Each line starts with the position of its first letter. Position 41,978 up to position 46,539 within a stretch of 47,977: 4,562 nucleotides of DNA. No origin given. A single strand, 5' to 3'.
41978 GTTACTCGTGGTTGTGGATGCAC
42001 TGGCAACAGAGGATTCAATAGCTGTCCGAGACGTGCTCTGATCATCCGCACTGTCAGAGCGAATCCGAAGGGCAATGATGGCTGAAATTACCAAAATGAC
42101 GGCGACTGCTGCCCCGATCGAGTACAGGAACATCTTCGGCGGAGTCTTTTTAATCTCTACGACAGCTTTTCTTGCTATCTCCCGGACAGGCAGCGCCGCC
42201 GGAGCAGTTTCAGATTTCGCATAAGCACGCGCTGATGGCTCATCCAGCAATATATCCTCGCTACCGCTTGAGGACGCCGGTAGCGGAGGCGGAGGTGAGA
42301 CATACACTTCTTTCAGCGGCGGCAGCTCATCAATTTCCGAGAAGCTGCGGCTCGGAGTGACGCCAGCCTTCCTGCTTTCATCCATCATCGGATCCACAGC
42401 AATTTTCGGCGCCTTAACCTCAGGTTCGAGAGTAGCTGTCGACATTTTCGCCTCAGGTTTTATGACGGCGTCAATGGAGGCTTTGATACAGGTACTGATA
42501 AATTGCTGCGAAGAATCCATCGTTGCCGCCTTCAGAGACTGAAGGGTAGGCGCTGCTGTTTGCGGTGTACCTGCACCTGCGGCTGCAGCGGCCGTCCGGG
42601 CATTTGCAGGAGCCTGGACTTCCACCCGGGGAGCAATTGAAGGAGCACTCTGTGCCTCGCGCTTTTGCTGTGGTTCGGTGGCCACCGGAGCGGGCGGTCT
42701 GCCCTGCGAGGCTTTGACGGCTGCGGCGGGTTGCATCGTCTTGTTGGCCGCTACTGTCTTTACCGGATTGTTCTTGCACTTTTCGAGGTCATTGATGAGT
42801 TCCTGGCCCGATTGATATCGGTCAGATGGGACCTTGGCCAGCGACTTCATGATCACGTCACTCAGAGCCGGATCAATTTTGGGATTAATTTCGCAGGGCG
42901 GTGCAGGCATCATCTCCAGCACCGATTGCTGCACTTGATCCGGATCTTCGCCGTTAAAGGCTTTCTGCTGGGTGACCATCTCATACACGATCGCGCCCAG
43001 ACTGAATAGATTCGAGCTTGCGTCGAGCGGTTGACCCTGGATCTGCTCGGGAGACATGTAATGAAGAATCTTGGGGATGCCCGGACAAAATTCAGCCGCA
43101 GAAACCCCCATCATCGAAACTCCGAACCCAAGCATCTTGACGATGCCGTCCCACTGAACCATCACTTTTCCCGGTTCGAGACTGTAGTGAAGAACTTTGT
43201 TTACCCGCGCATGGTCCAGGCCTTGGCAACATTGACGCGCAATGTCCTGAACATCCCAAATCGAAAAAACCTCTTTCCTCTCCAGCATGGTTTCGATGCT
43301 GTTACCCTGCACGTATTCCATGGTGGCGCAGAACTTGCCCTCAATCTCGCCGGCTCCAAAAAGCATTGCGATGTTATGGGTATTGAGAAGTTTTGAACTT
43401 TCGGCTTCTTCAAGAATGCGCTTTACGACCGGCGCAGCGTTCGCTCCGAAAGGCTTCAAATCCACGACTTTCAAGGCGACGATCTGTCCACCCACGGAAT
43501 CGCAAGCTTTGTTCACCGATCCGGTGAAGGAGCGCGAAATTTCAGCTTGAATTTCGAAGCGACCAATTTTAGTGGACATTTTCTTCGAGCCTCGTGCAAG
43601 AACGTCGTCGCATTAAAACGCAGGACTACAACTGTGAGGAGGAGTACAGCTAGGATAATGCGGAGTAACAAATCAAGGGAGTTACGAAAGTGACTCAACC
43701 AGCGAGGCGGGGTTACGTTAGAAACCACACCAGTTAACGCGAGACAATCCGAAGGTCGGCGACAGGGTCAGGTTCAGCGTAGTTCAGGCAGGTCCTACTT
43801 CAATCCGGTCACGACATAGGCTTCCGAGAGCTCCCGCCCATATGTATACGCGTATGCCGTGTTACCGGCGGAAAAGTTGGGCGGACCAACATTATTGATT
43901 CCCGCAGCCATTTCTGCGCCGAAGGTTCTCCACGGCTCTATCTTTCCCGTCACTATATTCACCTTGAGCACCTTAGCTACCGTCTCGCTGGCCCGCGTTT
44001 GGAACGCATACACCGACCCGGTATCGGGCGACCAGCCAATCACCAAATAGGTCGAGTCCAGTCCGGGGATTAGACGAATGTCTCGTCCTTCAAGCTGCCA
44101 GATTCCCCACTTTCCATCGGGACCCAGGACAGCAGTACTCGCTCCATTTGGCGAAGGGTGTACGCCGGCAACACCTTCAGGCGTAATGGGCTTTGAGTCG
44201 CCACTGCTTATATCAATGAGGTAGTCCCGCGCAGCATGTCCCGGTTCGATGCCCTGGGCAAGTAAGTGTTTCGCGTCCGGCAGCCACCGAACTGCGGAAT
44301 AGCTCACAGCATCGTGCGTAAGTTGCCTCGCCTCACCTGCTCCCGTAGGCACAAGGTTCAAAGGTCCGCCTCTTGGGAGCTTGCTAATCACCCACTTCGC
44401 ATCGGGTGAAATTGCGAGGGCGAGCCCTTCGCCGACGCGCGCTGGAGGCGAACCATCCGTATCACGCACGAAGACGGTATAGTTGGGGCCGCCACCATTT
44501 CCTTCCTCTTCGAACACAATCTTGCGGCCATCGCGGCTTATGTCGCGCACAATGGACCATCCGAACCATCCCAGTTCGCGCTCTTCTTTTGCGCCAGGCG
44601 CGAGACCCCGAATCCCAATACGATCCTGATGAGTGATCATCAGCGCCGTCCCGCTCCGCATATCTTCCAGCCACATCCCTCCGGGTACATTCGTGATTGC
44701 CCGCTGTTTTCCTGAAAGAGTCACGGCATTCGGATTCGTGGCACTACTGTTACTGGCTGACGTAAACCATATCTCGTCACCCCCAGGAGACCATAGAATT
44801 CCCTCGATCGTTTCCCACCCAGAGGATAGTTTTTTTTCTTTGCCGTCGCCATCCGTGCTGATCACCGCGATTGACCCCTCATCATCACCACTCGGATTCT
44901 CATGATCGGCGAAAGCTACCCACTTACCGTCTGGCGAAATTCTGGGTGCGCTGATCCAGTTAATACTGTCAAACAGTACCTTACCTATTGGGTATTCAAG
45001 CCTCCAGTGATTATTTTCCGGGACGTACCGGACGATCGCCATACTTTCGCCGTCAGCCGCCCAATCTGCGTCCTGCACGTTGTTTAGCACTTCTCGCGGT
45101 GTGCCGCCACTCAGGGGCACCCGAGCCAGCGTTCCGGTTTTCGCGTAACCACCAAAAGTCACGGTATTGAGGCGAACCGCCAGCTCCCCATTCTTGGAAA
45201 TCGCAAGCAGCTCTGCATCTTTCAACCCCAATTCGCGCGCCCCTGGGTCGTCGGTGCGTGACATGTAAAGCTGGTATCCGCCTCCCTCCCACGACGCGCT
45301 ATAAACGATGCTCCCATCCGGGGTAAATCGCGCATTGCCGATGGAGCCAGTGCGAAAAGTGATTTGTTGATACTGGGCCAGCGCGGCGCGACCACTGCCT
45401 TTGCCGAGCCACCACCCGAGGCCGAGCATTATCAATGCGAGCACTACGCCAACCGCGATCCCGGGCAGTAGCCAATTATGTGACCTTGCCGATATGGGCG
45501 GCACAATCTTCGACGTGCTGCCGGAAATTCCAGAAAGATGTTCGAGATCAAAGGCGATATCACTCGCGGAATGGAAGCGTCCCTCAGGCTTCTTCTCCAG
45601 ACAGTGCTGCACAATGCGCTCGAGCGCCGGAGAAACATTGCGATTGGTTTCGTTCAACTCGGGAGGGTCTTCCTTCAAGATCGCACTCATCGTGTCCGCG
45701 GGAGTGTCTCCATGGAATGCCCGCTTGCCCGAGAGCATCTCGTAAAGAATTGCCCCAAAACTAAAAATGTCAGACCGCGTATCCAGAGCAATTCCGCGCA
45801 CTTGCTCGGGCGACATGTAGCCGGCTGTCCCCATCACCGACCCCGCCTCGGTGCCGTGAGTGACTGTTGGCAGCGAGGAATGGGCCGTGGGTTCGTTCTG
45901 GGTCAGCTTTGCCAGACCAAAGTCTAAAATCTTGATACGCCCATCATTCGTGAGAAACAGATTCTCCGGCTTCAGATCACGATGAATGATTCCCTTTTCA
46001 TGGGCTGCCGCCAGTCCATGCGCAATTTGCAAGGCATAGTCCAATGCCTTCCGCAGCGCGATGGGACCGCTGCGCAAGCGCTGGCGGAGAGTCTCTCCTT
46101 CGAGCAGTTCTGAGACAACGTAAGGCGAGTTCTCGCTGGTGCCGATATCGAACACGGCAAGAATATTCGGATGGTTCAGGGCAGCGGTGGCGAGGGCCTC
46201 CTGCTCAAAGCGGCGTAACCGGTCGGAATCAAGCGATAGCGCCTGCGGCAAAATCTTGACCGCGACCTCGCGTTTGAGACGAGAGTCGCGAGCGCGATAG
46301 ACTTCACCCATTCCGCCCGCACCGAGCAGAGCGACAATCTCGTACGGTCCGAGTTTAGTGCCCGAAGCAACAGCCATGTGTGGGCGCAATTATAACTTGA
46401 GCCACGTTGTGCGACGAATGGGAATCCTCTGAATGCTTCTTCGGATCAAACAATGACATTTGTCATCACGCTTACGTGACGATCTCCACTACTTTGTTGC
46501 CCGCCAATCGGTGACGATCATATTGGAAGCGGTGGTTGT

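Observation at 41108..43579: Predicted catalytically dead Ser/Thr kinase (pseudokinase) fused to three PEGA domains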

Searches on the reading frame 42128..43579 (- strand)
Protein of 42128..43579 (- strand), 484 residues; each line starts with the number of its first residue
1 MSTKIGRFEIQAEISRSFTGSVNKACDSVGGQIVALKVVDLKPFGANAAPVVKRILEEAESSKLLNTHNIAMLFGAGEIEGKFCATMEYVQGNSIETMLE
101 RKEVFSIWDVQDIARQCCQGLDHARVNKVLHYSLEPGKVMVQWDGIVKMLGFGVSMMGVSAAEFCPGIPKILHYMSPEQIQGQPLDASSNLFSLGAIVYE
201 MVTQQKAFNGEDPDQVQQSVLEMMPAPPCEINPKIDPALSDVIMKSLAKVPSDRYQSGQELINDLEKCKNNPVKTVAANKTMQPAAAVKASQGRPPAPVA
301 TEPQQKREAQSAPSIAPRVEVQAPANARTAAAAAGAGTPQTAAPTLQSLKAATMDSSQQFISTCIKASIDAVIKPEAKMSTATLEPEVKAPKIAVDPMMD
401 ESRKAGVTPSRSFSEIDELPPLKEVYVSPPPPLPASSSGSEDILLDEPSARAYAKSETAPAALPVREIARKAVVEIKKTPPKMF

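Call 32: predict_structure(alignment_id=A2)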
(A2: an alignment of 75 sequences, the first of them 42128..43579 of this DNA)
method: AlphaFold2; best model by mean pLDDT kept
length: 484 residues; sequences in the alignment: 75
mean_pLDDT: 67.8   pTM: 0.56
mean pLDDT of the five models: 67.8, 63.2, 52.4, 52.3, 48.3
residues with pLDDT >= 90: 100; 70-90: 169; 50-70: 54; < 50: 161
segments of 3 or more residues with pLDDT < 50: 272-359, 364-392, 406-412, 432-460
pLDDT, mean of each block of 10 residues (from residue 1): 84 83 90 90 86 85 75 87 89 90 88 91 80 80 87 65 75 89 86 94 92 90 94 91 95 91 87 43 32 39 36 35 35 33 35 41 46 37 37 60 52 51 51 43 37 38 68 78 55
secondary structure, 60 per line:
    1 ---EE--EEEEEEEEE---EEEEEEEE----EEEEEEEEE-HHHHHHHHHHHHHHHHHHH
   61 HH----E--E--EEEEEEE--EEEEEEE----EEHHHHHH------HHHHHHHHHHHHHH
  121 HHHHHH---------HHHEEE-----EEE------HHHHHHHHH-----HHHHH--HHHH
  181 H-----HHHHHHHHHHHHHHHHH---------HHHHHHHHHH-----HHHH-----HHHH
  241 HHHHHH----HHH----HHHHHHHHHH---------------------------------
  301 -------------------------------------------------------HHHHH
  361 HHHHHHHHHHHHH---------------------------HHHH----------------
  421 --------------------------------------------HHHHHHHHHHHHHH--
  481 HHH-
elements in order: E8-16 E20-27 E32-40 H42-62 E73-79 E82-88 H95-100 H107-126 E139-141 E147-149 H156-164 H170-174 H177-181 H187-203 H213-222 H228-231 H237-246 H258-267 H356-373 H401-404 H465-478

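Call 36: fold_search(model_id=the predicted structure, library=pdb)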
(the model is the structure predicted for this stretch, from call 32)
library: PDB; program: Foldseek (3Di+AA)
matches with E <= 10: 2000; with E <= 0.001: 2000
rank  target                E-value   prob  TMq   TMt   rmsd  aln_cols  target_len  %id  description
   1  6b2p                  2.8e-20  1.00  0.45  0.80   3.5       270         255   26  Dual Inhibition of the Essential Protein Kinases A and B in Mycobacterium tuberculosis (released 2018-02-14)
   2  6i2p_B                4.3e-20  1.00  0.45  0.77   4.9       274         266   26  Crystal structure of the Mycobacterium tuberculosis PknB kinase domain (L33E mutant) in complex with its substrate Gar (released 2019-05-22)
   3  2fum_D                6.5e-20  1.00  0.45  0.81   3.4       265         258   27  Catalytic domain of protein kinase PknB from Mycobacterium tuberculosis in complex with mitoxantrone (released 2006-08-01)
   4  6i2p_A                1.4e-19  1.00  0.45  0.76   5.1       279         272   25  Crystal structure of the Mycobacterium tuberculosis PknB kinase domain (L33E mutant) in complex with its substrate Gar (released 2019-05-22)
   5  3ork                  5.5e-19  1.00  0.47  0.80   3.2       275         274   26  Mycobacterium tuberculosis PknB kinase domain L33D mutant (crystal form 2) (released 2010-12-15)
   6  3ort                  8.4e-19  1.00  0.46  0.79   3.5       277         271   25  Mycobacterium tuberculosis PknB kinase domain L33D mutant (crystal form 6) (released 2010-12-15)
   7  2fum_C                8.8e-19  1.00  0.46  0.83   3.2       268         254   26  Catalytic domain of protein kinase PknB from Mycobacterium tuberculosis in complex with mitoxantrone (released 2006-08-01)
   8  3orl                  1.2e-18  1.00  0.47  0.81   3.0       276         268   25  Mycobacterium tuberculosis PknB kinase domain L33D mutant (crystal form 3) (released 2010-12-15)
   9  1mru_A                2.0e-18  1.00  0.46  0.79   3.7       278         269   26  Intracellular Ser/Thr protein kinase domain of Mycobacterium tuberculosis PknB. (released 2003-02-11)
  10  3f61                  2.1e-18  1.00  0.47  0.80   3.1       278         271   27  Crystal Structure of M. tuberculosis PknB Leu33Asp/Val222Asp double mutant in complex with ADP (released 2008-12-02)
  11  1o6y                  2.3e-18  1.00  0.46  0.81   4.1       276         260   25  Catalytic domain of PknB kinase from Mycobacterium tuberculosis (released 2003-01-30)
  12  3oro                  2.5e-18  1.00  0.47  0.79   3.8       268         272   27  Mycobacterium tuberculosis PknB kinase domain L33D mutant (crystal form 4) (released 2010-12-15)
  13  9ymt                  2.8e-18  1.00  0.48  0.80   3.4       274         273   23  Staphylococcus aureus serine/threonine kinase Stk1 with inhibitor GW779439X (released 2026-03-11)
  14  2fum_B                3.1e-18  1.00  0.46  0.81   3.7       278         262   25  Catalytic domain of protein kinase PknB from Mycobacterium tuberculosis in complex with mitoxantrone (released 2006-08-01)
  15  3orp                  4.0e-18  1.00  0.47  0.79   3.4       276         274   26  Mycobacterium tuberculosis PknB kinase domain L33D mutant (crystal form 5) (released 2010-12-15)
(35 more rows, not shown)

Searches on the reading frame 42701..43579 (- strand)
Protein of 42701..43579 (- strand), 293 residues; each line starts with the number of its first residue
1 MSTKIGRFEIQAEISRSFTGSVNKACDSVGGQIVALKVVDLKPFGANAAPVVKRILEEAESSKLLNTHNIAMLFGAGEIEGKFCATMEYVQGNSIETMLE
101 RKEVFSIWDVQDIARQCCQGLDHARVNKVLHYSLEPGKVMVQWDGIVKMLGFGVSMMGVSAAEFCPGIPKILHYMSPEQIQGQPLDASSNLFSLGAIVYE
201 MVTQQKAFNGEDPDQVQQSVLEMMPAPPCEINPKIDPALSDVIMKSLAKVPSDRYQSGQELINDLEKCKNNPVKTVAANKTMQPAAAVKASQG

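Call 5: search_solved_structures(query=window:42701-43579:-, show_alignments=3, max_evalue=0.00001)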
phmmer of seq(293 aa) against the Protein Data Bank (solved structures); distinct sequences matched with E-value up to 0.00001: 989 (the best 60 are shown).
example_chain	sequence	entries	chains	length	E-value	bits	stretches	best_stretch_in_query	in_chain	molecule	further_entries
3f61_A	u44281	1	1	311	4.3e-28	101.8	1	46-271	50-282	Serine/threonine-protein kinase pknB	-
3ori_A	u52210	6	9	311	7.6e-27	97.7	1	46-271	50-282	Serine/threonine protein kinase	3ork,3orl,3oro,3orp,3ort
3orm_A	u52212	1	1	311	7.7e-27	97.7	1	51-271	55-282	Serine/threonine protein kinase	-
1mru_A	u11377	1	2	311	1.1e-26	97.3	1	51-271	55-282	Probable serine/threonine-protein kinase pknB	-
6i2p_A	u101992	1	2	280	1.9e-26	96.5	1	48-270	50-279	Serine/threonine-protein kinase PknB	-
5u94_A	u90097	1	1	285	2e-26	96.3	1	51-270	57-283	Serine/threonine-protein kinase PknB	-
6b2p_A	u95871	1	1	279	2.3e-26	96.2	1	51-270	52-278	Serine/threonine-protein kinase PknB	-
3f69_A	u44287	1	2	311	2.7e-26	95.9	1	46-271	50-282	Serine/threonine-protein kinase pknB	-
1o6y_A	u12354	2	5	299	2.9e-26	95.8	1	51-270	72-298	SERINE/THREONINE-PROTEIN KINASE PKNB | Probable serine/threonine-protein kinase pknB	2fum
4eqm_A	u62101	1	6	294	5.8e-25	91.5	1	17-267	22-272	Protein kinase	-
9ymt_A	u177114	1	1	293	5.9e-25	91.5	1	17-267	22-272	Serine/Threonine Kinase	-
4ow8_A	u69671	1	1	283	2.8e-23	86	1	4-260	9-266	Serine/threonine-protein kinase PknA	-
9tmq_A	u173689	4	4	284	2.8e-23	86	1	4-260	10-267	Serine/threonine-protein kinase PknA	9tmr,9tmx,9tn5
6b2q_A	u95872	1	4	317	3.4e-23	85.7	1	4-261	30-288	Serine/threonine-protein kinase PknA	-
4x3f_A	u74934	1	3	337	3.9e-23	85.6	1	4-261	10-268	Serine/threonine-protein kinase PknA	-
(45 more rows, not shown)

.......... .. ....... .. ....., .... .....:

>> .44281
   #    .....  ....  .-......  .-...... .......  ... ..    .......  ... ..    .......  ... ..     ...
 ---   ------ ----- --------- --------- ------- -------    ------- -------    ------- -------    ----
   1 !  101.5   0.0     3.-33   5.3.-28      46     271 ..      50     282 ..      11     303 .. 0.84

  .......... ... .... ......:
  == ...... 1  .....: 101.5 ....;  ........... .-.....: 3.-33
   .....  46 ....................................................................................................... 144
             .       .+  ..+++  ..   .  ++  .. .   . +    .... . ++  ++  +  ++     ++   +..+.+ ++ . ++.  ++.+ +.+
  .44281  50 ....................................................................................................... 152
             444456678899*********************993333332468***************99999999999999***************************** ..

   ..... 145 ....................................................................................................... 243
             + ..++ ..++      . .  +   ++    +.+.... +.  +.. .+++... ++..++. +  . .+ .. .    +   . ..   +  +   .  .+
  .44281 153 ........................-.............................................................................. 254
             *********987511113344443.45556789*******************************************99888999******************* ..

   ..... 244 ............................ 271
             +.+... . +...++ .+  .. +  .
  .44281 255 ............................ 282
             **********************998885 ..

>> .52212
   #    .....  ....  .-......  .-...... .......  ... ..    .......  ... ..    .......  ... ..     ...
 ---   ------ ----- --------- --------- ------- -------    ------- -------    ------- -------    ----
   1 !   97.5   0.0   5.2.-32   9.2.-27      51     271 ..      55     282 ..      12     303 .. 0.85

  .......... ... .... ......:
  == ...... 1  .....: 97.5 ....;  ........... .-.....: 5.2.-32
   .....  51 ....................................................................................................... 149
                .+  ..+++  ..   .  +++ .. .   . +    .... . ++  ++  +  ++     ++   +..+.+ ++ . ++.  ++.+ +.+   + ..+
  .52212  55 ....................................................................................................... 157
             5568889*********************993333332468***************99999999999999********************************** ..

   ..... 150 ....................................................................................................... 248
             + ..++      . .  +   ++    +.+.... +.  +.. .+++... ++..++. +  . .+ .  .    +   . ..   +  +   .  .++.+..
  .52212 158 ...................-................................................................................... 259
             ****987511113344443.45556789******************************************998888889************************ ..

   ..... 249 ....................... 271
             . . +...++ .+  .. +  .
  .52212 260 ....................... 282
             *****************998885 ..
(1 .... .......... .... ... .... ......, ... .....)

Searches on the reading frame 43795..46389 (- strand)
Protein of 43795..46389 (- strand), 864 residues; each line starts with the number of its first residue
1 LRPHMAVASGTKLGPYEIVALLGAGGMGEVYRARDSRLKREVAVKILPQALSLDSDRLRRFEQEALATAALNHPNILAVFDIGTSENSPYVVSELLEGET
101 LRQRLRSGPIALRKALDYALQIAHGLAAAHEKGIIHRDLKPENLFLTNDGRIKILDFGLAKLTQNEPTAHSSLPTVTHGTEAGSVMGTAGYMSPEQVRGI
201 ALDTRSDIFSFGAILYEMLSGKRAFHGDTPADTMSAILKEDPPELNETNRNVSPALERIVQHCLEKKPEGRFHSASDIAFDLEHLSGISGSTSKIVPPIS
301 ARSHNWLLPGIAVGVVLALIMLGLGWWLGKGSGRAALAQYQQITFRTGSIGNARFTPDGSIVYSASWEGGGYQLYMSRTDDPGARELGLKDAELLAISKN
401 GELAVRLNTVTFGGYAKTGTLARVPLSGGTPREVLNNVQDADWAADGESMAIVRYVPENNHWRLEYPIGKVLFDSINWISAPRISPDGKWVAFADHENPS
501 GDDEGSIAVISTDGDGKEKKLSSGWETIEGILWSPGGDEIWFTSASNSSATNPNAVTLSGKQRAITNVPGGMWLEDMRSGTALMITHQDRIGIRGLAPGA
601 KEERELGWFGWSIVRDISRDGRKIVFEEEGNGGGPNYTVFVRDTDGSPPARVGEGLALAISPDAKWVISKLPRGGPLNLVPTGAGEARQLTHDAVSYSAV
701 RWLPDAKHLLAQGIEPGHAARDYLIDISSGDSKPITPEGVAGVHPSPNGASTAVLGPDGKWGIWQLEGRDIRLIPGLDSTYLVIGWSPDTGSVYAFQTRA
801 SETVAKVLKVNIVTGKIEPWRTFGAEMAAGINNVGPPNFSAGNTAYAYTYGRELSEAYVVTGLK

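Call 3: search_protein_families(library=pfam, proteins=[window:43795-46389:-], max_evalue=0.1)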
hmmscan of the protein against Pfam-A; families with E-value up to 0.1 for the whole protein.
window:43795-46389:- (864 aa): 7 families
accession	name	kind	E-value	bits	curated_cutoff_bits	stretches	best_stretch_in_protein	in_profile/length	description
PF00069.31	Pkinase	-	4.3e-52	177.6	31.7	1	16-273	1-253/263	Protein kinase domain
PF07714.23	PK_Tyr_Ser-Thr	-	1.6e-37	129.6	23.1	1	19-272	4-249/258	Protein tyrosine and serine/threonine kinase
PF01636.29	APH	-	7.2e-06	26.4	23.2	1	126-162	161-199/239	Phosphotransferase enzyme family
PF07676.18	PD40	-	1.2e-05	25.6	20.9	2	342-376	3-38/38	WD40-like Beta Propeller Repeat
PF03109.22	ABC1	-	2.4e-05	24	22.9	1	125-164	179-218/244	ABC1 atypical kinase-like domain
PF00400.38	WD40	-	0.076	14.1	27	0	349-369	13-33/39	WD domain, G-beta repeat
PF14531.12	Kinase-like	-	0.079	12.6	25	0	120-221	152-247/289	Kinase-like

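Call 4: search_protein_families(library=ncbifam, proteins=[window:43795-46389:-], max_evalue=0.1)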
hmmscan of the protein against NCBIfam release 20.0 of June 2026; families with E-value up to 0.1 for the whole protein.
window:43795-46389:- (864 aa): 26 families (the best 25 are shown)
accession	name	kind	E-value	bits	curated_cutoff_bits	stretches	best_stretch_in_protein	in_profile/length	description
NF033483.0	PknB_PASTA_kin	equivalog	4.7e-92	309.8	450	1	16-286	9-269/563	Stk1 family PASTA domain-containing Ser/Thr kinase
NF052427.1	StpK7MSMEG_1200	equivalog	4.5e-56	190.6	900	1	10-282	3-265/601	serine/threonine protein kinase StpK7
NF047741.1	antiphage_MADS6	equivalog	3.2e-48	164.7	460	2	99-287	283-462/612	methylation-associated defense system protein kinase MAD6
NF009651.0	PRK13184.1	equivalog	2.6e-43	148.2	839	1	14-299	2-305/932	serine/threonine-protein kinase PknD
TIGR03903.1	TOMM_kin_cyc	equivalog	4.3e-42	144.1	705.75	1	40-280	4-242/1267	TOMM system kinase/cyclase fusion protein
NF053615.1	SerThrKinAfsKStmc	equivalog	8.6e-31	107.4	1300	1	12-270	11-257/809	protein serine/threonine kinase AfsK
NF038150.1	lanthi_synth_IV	equivalog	5e-24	84.7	650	1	25-276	200-447/851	class IV lanthionine synthetase LanL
NF033442.0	BREX_PglW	equivalog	2.4e-19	68.6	990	2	14-167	512-667/1391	BREX system serine/threonine kinase PglW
NF038151.1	lanthi_synth_III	equivalog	8.4e-13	47.6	575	1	11-216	217-420/833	class III lanthionine synthetase LanKC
NF058632.1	SerThrKinPrkT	equivalog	9.7e-11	41.2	280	1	15-158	22-163/322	serine/threonine protein kinase PrkT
TIGR03724.2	arch_bud32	equivalog_domain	2.4e-09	37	125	1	59-165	38-136/193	KEOPS complex kinase/ATPase Bud32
NF011464.0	PRK14879.1-7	equivalog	4e-08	33.3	246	1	74-163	68-152/221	Kae1-associated kinase Bud32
NF043056.1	T4SS_LegK1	equivalog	1.7e-07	30.2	550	1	129-218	205-283/516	Dot/Icm T4SS effector kinase LegK1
NF007174.0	PRK09605.1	equivalog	6e-07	28.3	447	1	57-165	379-478/535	bifunctional N(6)-L-threonylcarbamoyladenine synthase/serine/threonine protein kinase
TIGR02800.1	propeller_TolB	equivalog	7.5e-07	28.4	343.15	1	480-564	326-403/418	Tol-Pal system beta propeller repeat protein TolB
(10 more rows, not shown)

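Call 51: search_protein_families(library=padloc, proteins=[window:43795-46389:-], max_evalue=0.001)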
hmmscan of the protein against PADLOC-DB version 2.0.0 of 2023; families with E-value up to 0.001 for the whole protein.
window:43795-46389:- (864 aa): 35 families (the best 25 are shown)
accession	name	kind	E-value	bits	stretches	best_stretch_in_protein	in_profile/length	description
PDLC04042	PD-T4-6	-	5.5e-90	300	1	13-285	8-272/292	-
PDLC04061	PD-T4-6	-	9.9e-87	290.5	1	13-287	15-285/510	-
PDLC04053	PD-T4-6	-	8.5e-82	273.1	1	9-285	4-271/311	-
PDLC04060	PD-T4-6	-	8e-81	270.4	1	14-285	8-269/486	-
PDLC04043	PD-T4-6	-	1.6e-79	266.1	1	9-304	10-302/452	-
PDLC04052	PD-T4-6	-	6.1e-76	254.6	1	15-286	10-277/496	-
PDLC04057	PD-T4-6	-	6.5e-76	254.1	1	14-284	8-269/443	-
PDLC04138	mad6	-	5e-74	248.4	1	16-283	53-311/659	mads_6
PDLC04039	PD-T4-6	-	1.8e-73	246.1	1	9-309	9-297/458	-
PDLC04047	PD-T4-6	-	4.6e-73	244.1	1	11-285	7-272/327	-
PDLC04054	PD-T4-6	-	2.8e-70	235.5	1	5-280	1-268/347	-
PDLC04040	PD-T4-6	-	4e-67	225.2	1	21-286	1-266/547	-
PDLC01088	C3a189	-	4.3e-67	225.3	1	21-320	4-281/840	kinase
PDLC04041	PD-T4-6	-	5.9e-65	218.2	1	7-292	21-300/443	-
PDLC04048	PD-T4-6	-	2.1e-62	209.6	1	15-283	11-270/354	-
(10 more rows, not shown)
